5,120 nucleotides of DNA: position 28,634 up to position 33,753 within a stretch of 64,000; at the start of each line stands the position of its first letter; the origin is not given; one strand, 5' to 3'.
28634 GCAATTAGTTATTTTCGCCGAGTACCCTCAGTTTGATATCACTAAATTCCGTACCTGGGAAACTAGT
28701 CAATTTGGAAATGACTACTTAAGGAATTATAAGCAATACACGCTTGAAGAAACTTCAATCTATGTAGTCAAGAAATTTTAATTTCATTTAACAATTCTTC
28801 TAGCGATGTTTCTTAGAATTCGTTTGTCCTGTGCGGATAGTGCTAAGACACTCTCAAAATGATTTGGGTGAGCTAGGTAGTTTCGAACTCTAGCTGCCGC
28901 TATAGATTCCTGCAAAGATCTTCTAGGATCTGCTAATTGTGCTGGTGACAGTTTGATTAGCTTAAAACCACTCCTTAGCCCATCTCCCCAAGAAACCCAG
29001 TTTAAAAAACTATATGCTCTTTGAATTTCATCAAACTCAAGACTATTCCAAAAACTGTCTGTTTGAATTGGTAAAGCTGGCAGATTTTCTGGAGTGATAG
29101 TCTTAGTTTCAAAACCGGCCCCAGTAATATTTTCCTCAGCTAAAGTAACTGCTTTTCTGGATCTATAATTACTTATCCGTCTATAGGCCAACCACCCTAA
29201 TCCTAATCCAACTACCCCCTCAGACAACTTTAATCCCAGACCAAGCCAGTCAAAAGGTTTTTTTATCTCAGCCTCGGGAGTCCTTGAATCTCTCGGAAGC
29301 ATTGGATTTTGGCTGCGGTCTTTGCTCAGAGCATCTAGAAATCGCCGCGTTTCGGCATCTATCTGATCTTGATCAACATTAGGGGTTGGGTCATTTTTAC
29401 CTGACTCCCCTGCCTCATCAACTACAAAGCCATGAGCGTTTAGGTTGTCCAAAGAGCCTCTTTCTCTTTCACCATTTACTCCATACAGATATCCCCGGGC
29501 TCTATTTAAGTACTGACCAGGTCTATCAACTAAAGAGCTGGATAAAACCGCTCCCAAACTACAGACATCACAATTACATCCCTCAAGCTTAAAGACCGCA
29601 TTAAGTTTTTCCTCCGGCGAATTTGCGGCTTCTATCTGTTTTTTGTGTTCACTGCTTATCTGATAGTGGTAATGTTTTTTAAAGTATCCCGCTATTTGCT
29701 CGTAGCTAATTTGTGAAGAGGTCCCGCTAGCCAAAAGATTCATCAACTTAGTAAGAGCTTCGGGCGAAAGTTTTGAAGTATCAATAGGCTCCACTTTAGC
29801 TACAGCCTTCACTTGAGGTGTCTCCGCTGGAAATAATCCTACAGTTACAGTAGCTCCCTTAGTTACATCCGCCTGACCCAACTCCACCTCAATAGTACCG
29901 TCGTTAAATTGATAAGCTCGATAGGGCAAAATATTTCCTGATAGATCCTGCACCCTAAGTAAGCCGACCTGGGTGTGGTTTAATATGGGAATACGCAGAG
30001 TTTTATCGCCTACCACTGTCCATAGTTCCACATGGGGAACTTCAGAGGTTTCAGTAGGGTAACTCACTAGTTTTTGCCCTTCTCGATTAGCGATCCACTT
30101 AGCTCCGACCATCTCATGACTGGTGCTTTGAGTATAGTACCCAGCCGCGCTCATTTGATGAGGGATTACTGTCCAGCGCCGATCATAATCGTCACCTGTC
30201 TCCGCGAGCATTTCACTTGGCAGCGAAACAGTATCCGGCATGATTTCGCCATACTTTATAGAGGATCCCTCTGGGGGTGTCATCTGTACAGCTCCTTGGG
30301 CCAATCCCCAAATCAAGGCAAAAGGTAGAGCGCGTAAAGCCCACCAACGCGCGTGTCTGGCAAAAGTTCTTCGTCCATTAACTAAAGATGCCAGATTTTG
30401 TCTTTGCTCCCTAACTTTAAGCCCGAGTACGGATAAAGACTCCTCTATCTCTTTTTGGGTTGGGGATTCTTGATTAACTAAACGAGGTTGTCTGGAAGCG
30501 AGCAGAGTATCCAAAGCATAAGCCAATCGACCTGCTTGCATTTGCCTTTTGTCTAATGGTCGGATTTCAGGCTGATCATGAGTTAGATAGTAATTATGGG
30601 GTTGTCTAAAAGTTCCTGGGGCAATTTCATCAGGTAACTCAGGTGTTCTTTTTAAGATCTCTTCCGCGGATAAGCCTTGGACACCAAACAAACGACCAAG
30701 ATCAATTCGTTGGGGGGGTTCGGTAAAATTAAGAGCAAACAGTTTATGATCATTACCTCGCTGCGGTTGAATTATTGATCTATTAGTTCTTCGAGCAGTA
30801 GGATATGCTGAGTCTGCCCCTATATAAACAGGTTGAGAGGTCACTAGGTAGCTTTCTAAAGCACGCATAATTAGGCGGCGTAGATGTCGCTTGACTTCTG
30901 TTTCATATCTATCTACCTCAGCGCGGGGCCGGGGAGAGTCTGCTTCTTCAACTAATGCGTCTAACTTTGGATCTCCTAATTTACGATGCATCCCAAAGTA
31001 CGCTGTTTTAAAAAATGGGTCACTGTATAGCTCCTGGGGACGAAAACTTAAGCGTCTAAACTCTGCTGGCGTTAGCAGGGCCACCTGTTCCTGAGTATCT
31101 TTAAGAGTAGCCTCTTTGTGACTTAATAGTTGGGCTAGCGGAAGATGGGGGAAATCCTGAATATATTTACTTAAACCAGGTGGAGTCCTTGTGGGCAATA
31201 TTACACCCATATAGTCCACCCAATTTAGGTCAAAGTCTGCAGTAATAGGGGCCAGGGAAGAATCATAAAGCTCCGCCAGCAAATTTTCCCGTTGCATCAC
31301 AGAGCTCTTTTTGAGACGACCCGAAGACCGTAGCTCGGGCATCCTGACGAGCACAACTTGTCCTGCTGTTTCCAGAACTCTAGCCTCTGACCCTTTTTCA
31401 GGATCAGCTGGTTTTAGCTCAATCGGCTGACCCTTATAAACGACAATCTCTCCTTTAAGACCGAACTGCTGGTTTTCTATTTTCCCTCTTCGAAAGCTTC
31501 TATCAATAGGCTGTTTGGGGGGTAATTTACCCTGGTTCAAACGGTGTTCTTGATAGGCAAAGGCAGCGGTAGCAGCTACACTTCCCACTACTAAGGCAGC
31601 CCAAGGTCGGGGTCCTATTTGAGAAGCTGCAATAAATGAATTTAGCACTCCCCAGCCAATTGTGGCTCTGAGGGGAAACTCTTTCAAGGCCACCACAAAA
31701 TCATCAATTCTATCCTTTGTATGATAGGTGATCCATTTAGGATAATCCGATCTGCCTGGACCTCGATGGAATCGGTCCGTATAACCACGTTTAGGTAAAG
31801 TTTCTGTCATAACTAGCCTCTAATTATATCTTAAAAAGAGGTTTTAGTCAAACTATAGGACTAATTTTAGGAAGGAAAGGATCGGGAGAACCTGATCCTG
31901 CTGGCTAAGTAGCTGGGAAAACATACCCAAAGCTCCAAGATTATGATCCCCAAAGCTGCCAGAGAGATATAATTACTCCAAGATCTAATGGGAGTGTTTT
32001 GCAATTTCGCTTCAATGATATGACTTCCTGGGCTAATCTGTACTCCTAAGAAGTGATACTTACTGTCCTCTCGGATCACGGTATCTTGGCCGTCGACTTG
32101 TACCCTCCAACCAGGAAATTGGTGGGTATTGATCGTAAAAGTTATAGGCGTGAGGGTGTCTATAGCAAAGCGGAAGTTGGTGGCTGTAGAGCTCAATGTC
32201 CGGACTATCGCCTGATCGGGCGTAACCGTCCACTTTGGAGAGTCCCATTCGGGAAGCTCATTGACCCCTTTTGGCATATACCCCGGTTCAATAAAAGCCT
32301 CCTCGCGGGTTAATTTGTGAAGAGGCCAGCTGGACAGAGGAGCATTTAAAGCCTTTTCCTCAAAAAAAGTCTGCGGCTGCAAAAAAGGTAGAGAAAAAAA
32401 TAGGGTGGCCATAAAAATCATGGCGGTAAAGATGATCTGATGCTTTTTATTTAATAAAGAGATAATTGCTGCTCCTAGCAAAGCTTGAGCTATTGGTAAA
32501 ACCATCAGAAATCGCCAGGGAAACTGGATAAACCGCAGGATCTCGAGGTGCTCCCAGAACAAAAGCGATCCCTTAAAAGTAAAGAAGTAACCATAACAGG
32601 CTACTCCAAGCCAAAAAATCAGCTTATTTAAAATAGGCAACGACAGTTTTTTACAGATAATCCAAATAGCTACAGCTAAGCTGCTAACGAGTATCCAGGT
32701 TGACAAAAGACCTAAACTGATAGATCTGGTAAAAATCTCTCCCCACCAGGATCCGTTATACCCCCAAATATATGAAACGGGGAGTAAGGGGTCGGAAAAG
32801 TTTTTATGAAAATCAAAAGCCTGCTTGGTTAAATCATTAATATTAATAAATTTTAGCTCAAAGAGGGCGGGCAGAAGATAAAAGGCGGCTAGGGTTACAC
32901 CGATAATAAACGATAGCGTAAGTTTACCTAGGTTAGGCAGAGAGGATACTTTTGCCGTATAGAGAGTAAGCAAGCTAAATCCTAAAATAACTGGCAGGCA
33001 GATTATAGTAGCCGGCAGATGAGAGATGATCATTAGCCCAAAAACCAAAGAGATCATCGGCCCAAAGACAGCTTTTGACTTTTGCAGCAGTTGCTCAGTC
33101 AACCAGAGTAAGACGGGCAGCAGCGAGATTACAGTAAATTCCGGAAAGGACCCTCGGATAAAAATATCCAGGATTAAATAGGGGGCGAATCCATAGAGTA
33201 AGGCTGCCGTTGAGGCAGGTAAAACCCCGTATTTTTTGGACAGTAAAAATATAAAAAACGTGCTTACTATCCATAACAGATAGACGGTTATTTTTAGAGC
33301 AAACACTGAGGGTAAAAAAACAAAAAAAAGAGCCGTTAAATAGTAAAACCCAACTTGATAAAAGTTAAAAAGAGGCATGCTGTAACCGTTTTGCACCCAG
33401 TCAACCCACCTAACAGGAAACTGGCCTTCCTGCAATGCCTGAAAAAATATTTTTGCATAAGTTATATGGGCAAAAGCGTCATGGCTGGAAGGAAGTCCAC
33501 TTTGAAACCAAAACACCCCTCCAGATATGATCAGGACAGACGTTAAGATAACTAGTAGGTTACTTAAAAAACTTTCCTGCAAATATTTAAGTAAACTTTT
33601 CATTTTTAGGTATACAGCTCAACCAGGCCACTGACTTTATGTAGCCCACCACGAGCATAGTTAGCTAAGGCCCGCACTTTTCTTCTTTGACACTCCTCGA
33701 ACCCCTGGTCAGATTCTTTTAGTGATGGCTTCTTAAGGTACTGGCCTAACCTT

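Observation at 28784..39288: secA-led operon encoding two ~1000-aa paralogous membrane proteins around a GT-C-like permease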

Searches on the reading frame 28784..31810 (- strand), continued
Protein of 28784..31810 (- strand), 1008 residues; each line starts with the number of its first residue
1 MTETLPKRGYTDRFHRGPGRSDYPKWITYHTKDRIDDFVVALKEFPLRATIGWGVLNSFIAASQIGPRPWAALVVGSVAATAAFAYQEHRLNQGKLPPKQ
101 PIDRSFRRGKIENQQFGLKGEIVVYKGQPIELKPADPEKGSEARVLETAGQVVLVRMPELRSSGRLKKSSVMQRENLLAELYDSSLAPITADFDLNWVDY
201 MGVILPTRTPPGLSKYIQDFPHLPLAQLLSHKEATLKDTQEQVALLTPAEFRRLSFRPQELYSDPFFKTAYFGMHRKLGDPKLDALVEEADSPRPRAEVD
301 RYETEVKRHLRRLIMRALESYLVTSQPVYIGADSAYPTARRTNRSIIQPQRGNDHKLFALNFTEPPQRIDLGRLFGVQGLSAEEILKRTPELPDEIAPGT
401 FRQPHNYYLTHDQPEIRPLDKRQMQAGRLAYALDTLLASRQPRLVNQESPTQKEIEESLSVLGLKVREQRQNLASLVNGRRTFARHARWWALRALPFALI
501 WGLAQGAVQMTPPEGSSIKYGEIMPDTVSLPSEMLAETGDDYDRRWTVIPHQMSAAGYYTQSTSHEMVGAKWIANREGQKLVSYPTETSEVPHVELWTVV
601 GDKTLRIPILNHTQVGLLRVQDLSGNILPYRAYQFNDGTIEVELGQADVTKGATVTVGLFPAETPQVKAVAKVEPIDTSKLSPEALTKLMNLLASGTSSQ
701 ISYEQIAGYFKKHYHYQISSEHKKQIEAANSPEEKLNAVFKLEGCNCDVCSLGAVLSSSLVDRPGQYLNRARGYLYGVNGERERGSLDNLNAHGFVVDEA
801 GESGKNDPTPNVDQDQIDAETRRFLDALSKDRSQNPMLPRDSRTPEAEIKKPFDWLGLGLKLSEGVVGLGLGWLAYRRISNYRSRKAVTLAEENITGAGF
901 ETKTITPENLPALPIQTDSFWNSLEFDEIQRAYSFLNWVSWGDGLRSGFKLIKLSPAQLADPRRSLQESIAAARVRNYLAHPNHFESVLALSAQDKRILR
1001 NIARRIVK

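Call 86: find_encoding_contigs(protein=P0096, flank=8000, max_places=1)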
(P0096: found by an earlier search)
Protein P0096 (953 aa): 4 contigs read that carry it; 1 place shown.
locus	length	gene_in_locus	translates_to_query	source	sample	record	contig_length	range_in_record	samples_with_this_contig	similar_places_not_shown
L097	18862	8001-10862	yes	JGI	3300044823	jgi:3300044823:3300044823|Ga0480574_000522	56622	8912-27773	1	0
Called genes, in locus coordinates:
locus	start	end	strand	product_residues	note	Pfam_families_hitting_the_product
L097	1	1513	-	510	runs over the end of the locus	PF02366:PMT (weak), PF13231:PMT_2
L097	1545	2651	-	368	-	PF26314:MptA_B_family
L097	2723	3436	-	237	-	PF00535:Glycos_transf_2, PF10111:Glyco_tranf_2_2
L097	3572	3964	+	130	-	-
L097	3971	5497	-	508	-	PF00083:Sugar_tr (weak), PF07690:MFS_1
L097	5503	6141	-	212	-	PF25973:BSH_CzcB (faint), PF25990:Beta-barrel_YknX (weak)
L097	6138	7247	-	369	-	PF26002:Beta-barrel_AprE (faint), PF25989:YknX_C (weak)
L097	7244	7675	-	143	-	PF12802:MarR_2 (weak), PF01047:MarR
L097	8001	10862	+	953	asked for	-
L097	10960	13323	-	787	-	PF02190:LON_substr_bdg, PF00004:AAA, PF07728:AAA_5 (weak), PF22667:Lon_lid, PF05362:Lon_C, PF13541:ChlI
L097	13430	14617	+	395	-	PF00571:CBS (faint), PF03448:MgtE_N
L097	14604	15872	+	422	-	PF01566:Nramp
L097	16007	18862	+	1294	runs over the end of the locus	PF25788:Ig_Rha78A_N (faint), PF13287:Fn3_assoc (weak), PF13290:CHB_HEX_C_1, PF13287:Fn3_assoc, PF13290:CHB_HEX_C_1, PF16656:Pur_ac_phosph_N (weak)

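Call 87: find_encoding_contigs(protein=P0035, flank=8000, max_places=1)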
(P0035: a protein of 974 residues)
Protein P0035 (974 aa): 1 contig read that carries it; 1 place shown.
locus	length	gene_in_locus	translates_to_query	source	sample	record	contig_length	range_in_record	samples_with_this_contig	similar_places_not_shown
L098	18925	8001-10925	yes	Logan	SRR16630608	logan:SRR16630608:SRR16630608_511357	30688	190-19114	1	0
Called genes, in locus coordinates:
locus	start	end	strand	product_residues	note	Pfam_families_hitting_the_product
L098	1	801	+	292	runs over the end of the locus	PF01370:Epimerase, PF07993:NAD_binding_4 (faint), PF16363:GDP_Man_Dehyd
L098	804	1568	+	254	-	PF00535:Glycos_transf_2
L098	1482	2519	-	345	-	-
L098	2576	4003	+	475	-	PF00476:DNA_pol_A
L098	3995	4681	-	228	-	-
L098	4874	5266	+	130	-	PF01243:PNPOx_N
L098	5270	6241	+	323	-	PF00296:Bac_luciferase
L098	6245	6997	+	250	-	PF01996:F420_ligase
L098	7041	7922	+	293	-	PF00296:Bac_luciferase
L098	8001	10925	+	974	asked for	-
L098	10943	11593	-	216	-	PF13840:ACT_7 (weak)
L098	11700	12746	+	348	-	-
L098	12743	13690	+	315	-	PF00850:Hist_deacetyl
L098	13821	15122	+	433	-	PF05977:MFS_3, PF07690:MFS_1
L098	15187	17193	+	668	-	-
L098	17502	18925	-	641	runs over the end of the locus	PF04041:Glyco_hydro_130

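Call 88: find_encoding_contigs(protein=P0037, flank=8000, max_places=1)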
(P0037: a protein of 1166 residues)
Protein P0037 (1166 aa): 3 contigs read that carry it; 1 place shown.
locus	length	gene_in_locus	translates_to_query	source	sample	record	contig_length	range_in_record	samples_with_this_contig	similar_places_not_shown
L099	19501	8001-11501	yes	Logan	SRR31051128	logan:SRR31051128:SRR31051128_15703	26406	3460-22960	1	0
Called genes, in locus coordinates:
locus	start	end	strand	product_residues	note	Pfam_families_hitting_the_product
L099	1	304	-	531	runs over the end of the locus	PF14010:PEPcase_2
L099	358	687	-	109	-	PF02823:ATP-synt_DE_N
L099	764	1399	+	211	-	-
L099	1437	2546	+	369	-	-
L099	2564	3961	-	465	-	PF00006:ATP-synt_ab, PF22919:ATP-synt_VA_C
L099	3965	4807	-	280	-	PF00231:ATP-synt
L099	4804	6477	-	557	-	PF00006:ATP-synt_ab, PF00306:ATP-synt_ab_C (weak)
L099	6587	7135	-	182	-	-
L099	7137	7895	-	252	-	-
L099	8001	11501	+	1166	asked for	-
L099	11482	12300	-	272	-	-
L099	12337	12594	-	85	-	-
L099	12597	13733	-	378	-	-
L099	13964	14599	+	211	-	-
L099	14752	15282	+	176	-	PF00466:Ribosomal_L10, PF27436:RL10_C (faint)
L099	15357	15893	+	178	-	PF16320:Ribosomal_L12_N, PF00542:Ribosomal_L12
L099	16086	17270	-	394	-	-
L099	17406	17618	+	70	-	PF12728:HTH_17, PF13411:MerR_1, PF00376:MerR (weak)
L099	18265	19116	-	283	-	PF03808:Glyco_tran_WecG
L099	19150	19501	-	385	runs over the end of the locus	PF13439:Glyco_transf_4, PF20706:GT4-conflict (weak), PF00534:Glycos_transf_1, PF13692:Glyco_trans_1_4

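Call 91: search_protein_families(library=phrogs, proteins=[window:28784-31810:-], max_evalue=0.01)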
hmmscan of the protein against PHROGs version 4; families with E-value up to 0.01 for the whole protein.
window:28784-31810:- (1008 aa): 0 families

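Call 93: search_protein_families(library=pfam, alignment_id=A4, max_evalue=0.1)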
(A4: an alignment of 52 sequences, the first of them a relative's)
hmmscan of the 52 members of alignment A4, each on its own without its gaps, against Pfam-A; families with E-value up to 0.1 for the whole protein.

A. member 1, P0002 (1008 aa): 0 families

B. families by the number of members that match (of 52 scanned): 9 families
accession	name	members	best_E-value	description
PF22790.2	YkoP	2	0.012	YkoP domain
PF02251.23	PA28_N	1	0.022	Proteasome activator PA28, N-terminal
PF21835.1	YIEGIA_cap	1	0.036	Capping complex subunit for YIEGIA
PF01951.21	Archease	1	0.047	Archease protein family (MTH1598/TM1083)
PF02604.26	PhdYeFM_antitox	1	0.064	Antitoxin Phd_YefM, type II toxin-antitoxin system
PF24654.2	CEP76_N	1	0.066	CEP76 N-terminal domain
PF22599.2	SecDF_P1_head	1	0.077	SecDF, P1 head subdomain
PF07349.16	DUF1478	1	0.08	Protein of unknown function (DUF1478)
PF04207.17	MtrD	1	0.097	Tetrahydromethanopterin S-methyltransferase, subunit D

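Call 99: fold_search(model_id=the predicted structure, library=viral)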
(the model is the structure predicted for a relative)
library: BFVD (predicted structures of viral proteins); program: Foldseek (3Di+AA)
matches with E <= 10: 350; with E <= 0.001: 0
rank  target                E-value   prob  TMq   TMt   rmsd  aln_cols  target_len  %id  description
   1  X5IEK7                3.3e-02  0.20  0.05  0.15  15.1       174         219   10  Structural protein [Pseudomonas phage KPP25]
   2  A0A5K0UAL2            4.1e-02  0.21  0.06  0.20  17.9       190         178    9  Uncharacterized protein [Yasminevirus sp. GU-2018]
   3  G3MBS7                5.7e-02  0.28  0.06  0.05  21.7       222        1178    8  Gp211 [Bacillus phage G]
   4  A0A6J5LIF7            6.0e-02  0.06  0.04  0.07  20.2       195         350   13  Uncharacterized protein [uncultured Caudovirales phage]
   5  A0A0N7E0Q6            9.0e-02  0.60  0.05  0.17  10.5       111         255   14  Uncharacterized protein [Lactococcus phage GE1]
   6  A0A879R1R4            1.2e-01  0.33  0.08  0.23  17.9       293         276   13  Uncharacterized protein [Synechococcus phage S-SRM01]
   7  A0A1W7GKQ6            1.2e-01  0.18  0.04  0.22  20.6       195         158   12  Uncharacterized protein [Tenacibaculum phage pT24]
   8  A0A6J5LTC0            1.3e-01  0.08  0.06  0.13  28.3       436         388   11  Uncharacterized protein [uncultured Caudovirales phage]
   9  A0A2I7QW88            1.5e-01  0.90  0.06  0.44   8.6        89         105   17  (no name in the UniProt tables at hand)
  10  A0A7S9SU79            1.5e-01  0.07  0.05  0.10  29.0       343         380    7  Uncharacterized protein [Virus NIOZ-UU159]
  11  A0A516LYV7            1.6e-01  0.18  0.07  0.16  31.6       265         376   14  (no name in the UniProt tables at hand)
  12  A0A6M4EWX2            1.7e-01  0.09  0.04  0.12  26.1       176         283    9  Collagen-like protein [Guarani virus]
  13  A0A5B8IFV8            1.8e-01  0.08  0.06  0.13  28.6       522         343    8  Uncharacterized protein [Mimiviridae sp. ChoanoV1]
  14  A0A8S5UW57            2.0e-01  0.23  0.06  0.12  19.5       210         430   10  Endoglucanase, glycoside hydrolase family 5, TIM barrel, HYDROLASE.1A [Siphoviridae sp. ctgaU3]
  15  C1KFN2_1              2.0e-01  0.04  0.05  0.04  47.5       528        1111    9  Putative tail fibre protein [Lactobacillus phage Lb338-1]
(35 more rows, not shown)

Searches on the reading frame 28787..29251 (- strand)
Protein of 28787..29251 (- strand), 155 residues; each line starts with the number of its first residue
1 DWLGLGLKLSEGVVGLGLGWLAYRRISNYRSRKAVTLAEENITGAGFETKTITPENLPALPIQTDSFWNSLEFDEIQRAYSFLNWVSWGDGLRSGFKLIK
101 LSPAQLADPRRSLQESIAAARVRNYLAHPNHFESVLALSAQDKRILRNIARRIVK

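Call 24: search_protein_families(library=pfam, proteins=[window:28787-29251:-], max_evalue=10)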
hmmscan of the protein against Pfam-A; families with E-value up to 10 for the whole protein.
seq(155 aa): 0 families

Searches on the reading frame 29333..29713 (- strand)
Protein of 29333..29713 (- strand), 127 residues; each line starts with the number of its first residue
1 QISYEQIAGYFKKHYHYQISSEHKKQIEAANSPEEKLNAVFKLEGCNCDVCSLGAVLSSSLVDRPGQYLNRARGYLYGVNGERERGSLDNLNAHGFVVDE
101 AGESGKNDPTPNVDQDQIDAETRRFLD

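Call 103: search_solved_structures(query=A5, max_evalue=10, show_alignments=3)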
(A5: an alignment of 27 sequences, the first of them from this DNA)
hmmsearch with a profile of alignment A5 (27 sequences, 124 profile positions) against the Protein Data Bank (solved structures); distinct sequences matched with E-value up to 10: 0.

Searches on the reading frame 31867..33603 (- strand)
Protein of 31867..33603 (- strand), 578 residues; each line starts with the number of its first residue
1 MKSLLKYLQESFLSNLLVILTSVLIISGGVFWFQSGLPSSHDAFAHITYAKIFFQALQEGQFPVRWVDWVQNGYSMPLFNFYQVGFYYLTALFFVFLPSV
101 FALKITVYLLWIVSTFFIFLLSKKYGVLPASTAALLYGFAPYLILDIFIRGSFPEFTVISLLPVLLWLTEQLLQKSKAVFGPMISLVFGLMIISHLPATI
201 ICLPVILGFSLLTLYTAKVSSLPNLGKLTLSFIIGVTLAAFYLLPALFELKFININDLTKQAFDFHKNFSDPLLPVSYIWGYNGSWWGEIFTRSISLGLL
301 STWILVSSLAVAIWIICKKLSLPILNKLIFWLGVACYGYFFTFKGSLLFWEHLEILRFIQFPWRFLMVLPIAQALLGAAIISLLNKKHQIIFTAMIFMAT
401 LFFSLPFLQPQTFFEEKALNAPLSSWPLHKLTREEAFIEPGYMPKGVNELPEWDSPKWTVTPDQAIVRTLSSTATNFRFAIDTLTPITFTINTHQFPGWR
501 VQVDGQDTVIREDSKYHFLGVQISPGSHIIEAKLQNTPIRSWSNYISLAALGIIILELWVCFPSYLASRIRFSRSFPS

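Call 5: search_protein_families(library=pfam, proteins=[window:31867-33603:-], max_evalue=1)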
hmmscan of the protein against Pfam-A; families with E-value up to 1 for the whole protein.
window:31867-33603:- (578 aa): 2 families
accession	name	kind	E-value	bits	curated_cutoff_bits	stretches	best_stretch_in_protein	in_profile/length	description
PF10131.15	PTPS_related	-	2.8e-05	23.2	26.4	1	79-410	1-309/621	6-pyruvoyl-tetrahydropterin synthase related domain; membrane protein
PF14519.12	Macro_2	-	0.46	10.2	27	0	195-276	206-284/290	Macro-like domain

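Call 10: search_protein_families(library=ncbifam, proteins=[window:31867-33603:-], max_evalue=1)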
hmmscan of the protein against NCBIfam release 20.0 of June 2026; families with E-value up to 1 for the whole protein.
window:31867-33603:- (578 aa): 0 families

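Call 62: search_solved_structures(query=window:31867-33603:-, max_evalue=10)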
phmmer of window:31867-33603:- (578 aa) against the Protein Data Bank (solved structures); distinct sequences matched with E-value up to 10: 1.
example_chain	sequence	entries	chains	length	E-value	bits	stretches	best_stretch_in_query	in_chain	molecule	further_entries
3qtd_A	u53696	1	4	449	1.5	10.6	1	448-502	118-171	PmbA protein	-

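Call 91: search_protein_families(library=phrogs, proteins=[window:31867-33603:-], max_evalue=0.01)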
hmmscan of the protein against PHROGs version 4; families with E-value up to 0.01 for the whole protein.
window:31867-33603:- (578 aa): 0 families
